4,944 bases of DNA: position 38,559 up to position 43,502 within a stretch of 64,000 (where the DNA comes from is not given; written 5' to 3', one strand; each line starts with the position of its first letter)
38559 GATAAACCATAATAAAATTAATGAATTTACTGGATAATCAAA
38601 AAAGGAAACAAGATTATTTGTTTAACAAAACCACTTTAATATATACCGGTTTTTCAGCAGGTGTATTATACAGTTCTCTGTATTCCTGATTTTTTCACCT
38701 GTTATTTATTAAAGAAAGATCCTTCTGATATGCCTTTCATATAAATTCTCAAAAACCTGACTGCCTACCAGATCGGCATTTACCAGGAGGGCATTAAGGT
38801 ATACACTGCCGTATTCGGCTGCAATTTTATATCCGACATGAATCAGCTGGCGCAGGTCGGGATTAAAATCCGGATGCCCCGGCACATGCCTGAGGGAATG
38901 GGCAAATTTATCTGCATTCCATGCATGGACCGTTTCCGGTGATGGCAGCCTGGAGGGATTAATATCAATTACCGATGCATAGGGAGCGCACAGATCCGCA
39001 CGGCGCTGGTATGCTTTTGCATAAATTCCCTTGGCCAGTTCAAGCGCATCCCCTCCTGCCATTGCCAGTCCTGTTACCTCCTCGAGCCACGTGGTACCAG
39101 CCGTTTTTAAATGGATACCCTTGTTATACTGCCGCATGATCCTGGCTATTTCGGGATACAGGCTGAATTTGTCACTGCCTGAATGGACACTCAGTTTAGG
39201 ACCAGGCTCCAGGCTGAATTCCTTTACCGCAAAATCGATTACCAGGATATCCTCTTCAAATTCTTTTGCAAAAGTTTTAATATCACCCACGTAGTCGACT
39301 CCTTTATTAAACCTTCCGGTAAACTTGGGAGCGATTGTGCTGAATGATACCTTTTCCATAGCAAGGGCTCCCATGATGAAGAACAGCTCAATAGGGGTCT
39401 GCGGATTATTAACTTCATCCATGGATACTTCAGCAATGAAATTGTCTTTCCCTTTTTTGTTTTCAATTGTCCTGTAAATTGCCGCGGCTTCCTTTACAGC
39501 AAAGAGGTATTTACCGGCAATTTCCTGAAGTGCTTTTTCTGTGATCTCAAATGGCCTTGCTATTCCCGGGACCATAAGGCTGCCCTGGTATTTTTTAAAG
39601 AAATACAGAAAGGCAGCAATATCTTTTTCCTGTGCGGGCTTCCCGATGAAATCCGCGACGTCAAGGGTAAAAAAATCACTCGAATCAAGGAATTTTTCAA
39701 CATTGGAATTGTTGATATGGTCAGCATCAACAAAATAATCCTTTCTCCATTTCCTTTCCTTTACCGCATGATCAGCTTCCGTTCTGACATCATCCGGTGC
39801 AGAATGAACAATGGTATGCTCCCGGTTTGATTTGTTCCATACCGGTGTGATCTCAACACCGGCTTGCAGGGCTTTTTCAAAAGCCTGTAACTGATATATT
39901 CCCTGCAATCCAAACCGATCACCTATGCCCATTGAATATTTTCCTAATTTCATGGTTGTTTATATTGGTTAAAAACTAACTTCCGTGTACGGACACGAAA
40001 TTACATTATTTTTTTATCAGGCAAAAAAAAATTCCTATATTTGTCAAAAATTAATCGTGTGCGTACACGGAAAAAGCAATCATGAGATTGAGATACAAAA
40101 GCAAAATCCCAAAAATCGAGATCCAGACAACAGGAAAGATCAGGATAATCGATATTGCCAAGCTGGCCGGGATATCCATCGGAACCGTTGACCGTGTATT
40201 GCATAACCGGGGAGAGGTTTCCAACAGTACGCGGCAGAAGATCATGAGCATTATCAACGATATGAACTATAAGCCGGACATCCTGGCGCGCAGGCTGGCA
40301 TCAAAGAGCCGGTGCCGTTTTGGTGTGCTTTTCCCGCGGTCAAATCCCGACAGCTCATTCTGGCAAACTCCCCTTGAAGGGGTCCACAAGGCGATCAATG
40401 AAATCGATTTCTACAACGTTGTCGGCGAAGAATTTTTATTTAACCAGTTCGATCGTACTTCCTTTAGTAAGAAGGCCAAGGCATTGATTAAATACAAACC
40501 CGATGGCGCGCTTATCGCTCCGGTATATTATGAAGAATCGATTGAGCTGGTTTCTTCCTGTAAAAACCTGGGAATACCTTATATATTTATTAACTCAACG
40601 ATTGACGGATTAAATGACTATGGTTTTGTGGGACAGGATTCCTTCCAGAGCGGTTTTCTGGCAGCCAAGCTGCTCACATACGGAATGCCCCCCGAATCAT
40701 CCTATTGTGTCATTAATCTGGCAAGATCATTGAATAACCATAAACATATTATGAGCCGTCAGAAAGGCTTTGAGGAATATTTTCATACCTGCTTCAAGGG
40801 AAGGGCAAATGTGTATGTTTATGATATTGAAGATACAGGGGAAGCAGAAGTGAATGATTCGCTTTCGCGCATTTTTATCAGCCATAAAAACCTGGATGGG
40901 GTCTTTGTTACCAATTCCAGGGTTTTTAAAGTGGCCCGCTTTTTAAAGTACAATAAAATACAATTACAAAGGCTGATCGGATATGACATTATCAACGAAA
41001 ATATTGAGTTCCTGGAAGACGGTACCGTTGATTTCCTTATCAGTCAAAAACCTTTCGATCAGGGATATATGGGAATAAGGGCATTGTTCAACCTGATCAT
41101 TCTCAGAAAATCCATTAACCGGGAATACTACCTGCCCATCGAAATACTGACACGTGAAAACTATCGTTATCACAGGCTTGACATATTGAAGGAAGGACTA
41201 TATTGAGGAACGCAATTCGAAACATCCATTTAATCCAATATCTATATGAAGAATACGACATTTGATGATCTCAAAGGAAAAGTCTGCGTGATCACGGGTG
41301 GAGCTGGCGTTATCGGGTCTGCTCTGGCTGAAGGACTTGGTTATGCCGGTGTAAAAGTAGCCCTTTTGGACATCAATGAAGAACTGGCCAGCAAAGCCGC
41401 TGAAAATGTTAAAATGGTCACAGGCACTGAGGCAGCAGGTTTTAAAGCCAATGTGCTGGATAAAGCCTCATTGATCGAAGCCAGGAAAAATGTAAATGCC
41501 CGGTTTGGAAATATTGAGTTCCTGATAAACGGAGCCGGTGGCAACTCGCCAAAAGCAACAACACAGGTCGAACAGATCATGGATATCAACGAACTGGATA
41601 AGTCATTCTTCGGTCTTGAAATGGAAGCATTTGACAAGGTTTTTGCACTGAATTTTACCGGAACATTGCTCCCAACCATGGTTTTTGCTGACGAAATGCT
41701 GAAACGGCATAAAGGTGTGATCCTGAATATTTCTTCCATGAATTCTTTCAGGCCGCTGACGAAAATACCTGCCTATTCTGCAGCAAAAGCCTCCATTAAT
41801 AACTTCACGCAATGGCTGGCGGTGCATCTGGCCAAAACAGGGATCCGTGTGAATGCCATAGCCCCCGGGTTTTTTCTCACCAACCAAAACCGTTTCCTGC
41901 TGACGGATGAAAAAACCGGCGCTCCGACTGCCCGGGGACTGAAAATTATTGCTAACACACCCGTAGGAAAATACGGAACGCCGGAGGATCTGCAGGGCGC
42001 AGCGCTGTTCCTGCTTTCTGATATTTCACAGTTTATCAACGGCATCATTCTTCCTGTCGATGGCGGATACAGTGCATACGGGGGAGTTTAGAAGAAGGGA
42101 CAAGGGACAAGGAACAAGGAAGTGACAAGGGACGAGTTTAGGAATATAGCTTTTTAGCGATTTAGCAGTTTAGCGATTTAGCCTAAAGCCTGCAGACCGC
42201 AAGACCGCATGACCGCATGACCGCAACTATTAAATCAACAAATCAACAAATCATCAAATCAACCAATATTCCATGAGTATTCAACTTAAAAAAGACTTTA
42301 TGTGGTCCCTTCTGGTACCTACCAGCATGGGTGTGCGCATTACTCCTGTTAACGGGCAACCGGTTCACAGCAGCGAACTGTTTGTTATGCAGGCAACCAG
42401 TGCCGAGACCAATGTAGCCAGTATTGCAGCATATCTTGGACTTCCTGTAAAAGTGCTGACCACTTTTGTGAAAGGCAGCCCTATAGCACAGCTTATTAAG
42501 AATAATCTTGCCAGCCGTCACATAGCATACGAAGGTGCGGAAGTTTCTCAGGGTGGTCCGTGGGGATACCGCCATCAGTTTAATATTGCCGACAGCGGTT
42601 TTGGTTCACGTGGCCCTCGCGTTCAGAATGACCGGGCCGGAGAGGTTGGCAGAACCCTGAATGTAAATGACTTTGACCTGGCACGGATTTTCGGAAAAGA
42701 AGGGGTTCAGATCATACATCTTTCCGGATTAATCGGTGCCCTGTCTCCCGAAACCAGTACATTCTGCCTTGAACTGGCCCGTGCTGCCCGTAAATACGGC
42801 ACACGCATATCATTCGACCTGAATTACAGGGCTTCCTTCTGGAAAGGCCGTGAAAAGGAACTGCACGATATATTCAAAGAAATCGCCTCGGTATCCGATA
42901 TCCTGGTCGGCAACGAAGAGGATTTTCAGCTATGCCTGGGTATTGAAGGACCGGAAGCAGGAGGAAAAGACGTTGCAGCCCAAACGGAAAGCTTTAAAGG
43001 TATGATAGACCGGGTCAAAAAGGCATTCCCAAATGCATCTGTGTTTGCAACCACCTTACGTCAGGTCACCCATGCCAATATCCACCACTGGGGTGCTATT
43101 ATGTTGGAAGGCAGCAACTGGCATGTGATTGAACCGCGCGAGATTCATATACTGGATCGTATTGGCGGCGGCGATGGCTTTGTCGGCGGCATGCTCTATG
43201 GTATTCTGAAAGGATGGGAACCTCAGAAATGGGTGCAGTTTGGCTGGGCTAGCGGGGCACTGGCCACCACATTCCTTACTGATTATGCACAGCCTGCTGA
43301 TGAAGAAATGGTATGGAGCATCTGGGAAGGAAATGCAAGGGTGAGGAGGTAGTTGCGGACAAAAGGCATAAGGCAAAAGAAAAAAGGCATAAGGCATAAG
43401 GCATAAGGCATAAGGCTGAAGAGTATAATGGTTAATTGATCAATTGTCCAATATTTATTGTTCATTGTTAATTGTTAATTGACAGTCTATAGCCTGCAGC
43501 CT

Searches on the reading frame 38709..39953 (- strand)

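Call 36: search_protein_families(library=pfam, proteins=[window:38709-39953:-], max_evalue=0.00001)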
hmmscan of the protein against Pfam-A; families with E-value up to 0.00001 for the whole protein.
window:38709-39953:- (414 aa): 1 family
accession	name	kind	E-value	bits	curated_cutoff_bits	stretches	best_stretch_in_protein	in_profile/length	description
PF16257.11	UxaE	-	1.2e-55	189.6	27.1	1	5-376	80-432/475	tagaturonate epimerase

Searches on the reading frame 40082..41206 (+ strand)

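Call 36: search_protein_families(library=pfam, proteins=[window:40082-41206:+], max_evalue=0.00001)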
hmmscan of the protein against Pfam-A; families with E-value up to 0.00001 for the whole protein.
window:40082-41206:+ (374 aa): 2 families
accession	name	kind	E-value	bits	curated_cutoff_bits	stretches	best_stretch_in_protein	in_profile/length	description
PF13407.12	Peripla_BP_4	-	1.5e-32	113.6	35.1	1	88-339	7-254/258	Periplasmic binding protein domain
PF00356.27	LacI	-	1.8e-15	56.9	27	1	22-66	2-46/46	Bacterial regulatory proteins, lacI family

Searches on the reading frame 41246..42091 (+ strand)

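Call 36: search_protein_families(library=pfam, proteins=[window:41246-42091:+], max_evalue=0.00001)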
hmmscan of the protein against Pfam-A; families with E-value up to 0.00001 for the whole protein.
window:41246-42091:+ (281 aa): 2 families
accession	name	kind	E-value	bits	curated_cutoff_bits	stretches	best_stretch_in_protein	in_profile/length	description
PF00106.31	adh_short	-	8.7e-44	149.8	26.6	1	12-218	1-190/195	short chain dehydrogenase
PF13561.12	adh_short_C2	-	3e-43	148.6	27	1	23-276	8-236/236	Enoyl-(Acyl carrier protein) reductase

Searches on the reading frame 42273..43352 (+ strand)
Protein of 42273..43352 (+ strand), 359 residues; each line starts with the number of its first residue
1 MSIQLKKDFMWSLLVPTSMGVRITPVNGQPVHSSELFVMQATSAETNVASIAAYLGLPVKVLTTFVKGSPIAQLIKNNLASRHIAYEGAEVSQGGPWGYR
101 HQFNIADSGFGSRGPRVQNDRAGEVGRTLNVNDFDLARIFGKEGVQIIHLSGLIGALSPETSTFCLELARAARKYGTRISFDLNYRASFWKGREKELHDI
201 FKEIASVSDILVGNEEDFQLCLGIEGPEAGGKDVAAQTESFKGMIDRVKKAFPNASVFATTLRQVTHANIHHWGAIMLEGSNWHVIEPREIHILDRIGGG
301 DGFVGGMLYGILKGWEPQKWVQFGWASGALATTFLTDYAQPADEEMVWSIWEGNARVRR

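Call 36: search_protein_families(library=pfam, proteins=[window:42273-43352:+], max_evalue=0.00001)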
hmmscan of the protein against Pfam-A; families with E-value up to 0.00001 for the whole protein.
window:42273-43352:+ (359 aa): 1 family
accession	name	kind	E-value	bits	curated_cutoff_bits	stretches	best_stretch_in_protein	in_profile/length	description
PF00294.29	PfkB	-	1.5e-18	67.6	25.8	1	45-333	39-291/302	pfkB family carbohydrate kinase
